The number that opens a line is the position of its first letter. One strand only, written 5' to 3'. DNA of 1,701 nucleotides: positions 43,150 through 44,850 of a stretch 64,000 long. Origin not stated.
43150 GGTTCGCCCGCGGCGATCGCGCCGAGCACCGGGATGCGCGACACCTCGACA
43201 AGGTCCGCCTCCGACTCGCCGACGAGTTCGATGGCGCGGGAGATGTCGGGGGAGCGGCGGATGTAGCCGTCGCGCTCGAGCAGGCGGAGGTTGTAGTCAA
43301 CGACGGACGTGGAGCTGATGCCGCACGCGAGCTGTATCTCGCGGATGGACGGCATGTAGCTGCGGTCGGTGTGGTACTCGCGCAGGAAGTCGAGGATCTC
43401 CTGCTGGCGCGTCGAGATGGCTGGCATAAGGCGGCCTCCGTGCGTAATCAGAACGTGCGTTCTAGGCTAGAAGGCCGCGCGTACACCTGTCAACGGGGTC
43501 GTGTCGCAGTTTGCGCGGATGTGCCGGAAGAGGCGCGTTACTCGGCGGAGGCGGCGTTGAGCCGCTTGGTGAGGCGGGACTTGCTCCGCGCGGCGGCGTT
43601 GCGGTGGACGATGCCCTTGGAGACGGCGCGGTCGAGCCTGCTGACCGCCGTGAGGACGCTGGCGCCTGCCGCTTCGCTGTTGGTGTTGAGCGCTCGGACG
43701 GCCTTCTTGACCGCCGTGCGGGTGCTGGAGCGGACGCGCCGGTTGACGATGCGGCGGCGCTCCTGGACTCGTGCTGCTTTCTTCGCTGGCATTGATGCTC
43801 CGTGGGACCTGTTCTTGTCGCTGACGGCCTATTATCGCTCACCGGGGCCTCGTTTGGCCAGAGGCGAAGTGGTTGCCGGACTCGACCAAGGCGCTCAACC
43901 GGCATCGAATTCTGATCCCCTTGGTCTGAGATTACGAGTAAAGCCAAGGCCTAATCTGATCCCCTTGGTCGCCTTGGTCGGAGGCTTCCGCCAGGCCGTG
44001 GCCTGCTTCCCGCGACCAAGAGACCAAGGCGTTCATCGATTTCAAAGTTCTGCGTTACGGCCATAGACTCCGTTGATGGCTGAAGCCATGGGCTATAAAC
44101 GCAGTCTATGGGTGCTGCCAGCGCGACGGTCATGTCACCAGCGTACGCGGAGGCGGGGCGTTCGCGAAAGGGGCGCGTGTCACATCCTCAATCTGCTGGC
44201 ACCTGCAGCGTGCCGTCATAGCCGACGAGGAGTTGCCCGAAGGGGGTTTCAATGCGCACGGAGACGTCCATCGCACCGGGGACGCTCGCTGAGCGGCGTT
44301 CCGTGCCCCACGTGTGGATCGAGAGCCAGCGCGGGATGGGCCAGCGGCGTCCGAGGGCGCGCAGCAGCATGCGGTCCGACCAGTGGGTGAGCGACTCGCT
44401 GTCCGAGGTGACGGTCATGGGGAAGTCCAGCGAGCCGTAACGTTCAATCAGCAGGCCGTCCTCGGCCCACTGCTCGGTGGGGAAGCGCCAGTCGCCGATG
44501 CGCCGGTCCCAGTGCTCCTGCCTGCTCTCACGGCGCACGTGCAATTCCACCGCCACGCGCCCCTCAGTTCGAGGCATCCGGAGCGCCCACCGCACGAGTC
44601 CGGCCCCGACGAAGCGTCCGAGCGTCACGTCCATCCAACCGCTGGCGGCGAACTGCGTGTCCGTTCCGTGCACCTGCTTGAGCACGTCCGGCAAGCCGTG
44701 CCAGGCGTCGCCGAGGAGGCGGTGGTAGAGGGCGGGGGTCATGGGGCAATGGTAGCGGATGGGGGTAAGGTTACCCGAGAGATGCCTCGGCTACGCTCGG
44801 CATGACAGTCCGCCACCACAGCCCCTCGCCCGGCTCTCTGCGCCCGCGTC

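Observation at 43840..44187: About 350 bp of ORF-free, highly self-complementary sequence between the DUF4166 gene and rpsT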

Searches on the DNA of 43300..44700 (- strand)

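Call 5: search_rna_families(source=window, start=43300, end=44700, threshold=evalue, max_evalue=10, show_alignments=3)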
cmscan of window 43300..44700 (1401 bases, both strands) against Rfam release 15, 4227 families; matches with E-value up to 10: 4.
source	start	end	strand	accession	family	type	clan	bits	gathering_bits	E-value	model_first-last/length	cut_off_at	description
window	43961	44029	-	RF02025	mir-3017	Gene; miRNA;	-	19.4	51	1.2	1-70/70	no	mir-3017 microRNA precursor family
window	43965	44065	+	RF00427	SCARNA23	Gene; snRNA; snoRNA; scaRNA;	-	17.6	60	1.1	1-125/125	no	Small Cajal body specific RNA 23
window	43790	43865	-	RF02087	Yar_3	Gene; lncRNA;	-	12.8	50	2.6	1-67/67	no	Yellow-achaete intergenic RNA conserved region 3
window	43947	43974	-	RF03037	PAGEV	Gene; sRNA;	-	12.5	61.1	2.4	46-74/185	no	PAGEV RNA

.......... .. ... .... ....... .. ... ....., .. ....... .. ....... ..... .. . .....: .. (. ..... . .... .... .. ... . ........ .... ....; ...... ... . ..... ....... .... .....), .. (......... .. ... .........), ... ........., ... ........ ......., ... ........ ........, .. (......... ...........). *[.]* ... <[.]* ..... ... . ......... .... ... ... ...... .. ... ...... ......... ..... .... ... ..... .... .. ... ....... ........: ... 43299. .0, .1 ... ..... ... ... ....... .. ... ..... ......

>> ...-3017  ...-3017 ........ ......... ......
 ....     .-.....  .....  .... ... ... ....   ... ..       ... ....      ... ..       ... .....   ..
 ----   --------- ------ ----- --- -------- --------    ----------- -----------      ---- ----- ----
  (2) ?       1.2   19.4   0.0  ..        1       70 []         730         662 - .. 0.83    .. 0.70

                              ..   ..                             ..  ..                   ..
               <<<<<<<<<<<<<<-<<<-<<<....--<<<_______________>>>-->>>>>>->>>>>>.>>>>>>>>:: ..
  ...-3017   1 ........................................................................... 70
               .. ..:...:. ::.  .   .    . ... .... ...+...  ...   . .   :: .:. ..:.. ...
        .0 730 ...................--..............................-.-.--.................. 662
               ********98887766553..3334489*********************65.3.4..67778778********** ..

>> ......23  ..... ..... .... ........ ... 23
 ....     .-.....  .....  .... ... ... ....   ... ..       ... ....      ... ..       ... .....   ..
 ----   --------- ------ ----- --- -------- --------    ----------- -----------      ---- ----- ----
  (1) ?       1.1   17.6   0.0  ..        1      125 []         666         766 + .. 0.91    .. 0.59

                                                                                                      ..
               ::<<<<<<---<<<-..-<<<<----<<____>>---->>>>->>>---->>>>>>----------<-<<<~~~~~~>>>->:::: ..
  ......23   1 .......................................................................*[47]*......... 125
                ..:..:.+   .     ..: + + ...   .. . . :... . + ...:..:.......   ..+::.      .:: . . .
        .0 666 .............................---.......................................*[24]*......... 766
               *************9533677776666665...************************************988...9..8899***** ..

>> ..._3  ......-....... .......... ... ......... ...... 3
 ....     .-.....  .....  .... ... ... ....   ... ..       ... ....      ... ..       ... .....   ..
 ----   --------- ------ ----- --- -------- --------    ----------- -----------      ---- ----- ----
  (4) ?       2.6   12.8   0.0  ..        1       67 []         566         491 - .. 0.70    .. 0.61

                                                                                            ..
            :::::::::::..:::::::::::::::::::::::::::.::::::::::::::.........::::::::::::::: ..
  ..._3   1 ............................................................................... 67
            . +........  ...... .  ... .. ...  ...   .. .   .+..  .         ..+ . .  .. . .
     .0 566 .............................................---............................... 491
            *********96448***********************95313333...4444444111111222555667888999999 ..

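Call 40: search_dna_similar(query=window:43855-44190:-, collection=plasmids, mode=distant, max_evalue=0.01, max_rows=10)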
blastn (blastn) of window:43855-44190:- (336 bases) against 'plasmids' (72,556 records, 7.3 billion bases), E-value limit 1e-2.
No match.

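Call 41: search_dna_similar(query=window:43855-44190:-, collection=phages, mode=distant, max_evalue=0.01, max_rows=10)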
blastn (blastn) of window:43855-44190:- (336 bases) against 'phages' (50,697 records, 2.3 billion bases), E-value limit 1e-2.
No match.

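Call 60: build_rna_model(alignment_id=A3, structure=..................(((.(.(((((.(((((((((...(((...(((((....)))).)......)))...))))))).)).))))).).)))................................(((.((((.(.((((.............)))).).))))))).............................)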
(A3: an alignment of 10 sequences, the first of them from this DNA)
Model R1 built from alignment A3 (10 sequences, 200 columns); structure: as given.
model positions 196; base pairs 38; branch points 1; effective number of sequences 2.49; information 0.59 bits per position. Calibrated on 0.2 Mb of random sequence (short: E-values are rough).
structure used (alignment columns):
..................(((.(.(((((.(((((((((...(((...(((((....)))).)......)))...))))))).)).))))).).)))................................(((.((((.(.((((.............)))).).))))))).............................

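Call 61: search_with_rna_model(model_id=R1, sources=[window, L001, L002, L003, L004, L005, L006, L007, L010, L012, L013, L014, L015, L016, L028, L029, L039, L049, L050, L051, L052, L054, L120], max_evalue=1, make_alignment=true)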
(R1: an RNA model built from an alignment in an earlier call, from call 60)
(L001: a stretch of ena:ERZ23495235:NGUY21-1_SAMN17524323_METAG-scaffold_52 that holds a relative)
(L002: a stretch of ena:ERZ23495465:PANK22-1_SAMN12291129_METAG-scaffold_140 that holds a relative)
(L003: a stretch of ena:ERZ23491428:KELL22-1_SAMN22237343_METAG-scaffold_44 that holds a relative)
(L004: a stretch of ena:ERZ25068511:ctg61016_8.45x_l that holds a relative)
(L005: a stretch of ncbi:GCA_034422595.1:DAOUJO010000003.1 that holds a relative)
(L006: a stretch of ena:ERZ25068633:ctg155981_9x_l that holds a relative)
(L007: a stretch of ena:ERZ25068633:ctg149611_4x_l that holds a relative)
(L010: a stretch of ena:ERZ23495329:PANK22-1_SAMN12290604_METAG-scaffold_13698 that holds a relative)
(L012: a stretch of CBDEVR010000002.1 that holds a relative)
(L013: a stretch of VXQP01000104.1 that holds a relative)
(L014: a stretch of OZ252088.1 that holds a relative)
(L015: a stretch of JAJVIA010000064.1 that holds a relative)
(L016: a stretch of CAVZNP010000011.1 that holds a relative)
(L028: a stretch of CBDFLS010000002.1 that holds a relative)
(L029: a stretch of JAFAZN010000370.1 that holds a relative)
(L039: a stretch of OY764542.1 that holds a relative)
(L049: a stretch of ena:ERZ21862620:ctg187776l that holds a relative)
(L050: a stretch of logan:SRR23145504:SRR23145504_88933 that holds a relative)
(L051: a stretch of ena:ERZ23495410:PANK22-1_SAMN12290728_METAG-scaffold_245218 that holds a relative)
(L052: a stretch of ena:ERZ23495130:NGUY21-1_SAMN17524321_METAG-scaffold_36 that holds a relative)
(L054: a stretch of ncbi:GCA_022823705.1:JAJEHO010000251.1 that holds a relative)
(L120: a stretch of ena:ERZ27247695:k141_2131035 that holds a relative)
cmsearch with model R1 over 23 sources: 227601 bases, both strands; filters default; matches with E-value up to 1: 25.
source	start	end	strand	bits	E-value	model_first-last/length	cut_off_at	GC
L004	5745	5938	+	207.7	4.7e-52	1-196/196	no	0.62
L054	1745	1938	+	207.7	4.7e-52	1-196/196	no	0.62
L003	5745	5938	+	205.8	1.4e-51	1-196/196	no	0.61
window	43856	44052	-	201.6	1.8e-50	1-196/196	no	0.58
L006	5741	5937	+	201.3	2.1e-50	1-196/196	no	0.58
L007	5741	5937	+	200.9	2.7e-50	1-196/196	no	0.59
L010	2528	2722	+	195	8.9e-49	1-196/196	no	0.61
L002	5733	5929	+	185.1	3.4e-46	1-196/196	no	0.58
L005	5746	5937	+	175.6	9.5e-44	1-196/196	no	0.57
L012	2744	2937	+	154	3.7e-38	1-196/196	no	0.57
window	25406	25589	+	148.2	1.2e-36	1-196/196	no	0.53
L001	5741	5937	+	137.3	8e-34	1-196/196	no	0.56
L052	1788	1937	+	94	1.3e-22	1-196/196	no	0.57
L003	5762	5840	-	25.1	0.0001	18-96/196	no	0.66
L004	5762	5840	-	25.1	0.0001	18-96/196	no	0.66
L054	1762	1840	-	25.1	0.0001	18-96/196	no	0.66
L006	5758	5836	-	24.3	0.00016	18-96/196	no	0.66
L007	5758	5836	-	24.3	0.00016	18-96/196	no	0.66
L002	5750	5828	-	24.2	0.00017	18-96/196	no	0.65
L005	5763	5840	-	22.5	0.00047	18-96/196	no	0.59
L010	2545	2623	-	20.6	0.0015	18-96/196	no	0.67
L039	2609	2668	-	12.6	0.17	22-92/196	no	0.6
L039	2614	2671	+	11.7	0.3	27-87/196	no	0.6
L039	2883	2937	+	10.3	0.68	1-196/196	no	0.71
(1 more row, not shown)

Alignment A4: 25 matches aligned to the model, 249 columns, each read 5' to 3' on its own strand. Consensus structure (alignment columns), stored with it:
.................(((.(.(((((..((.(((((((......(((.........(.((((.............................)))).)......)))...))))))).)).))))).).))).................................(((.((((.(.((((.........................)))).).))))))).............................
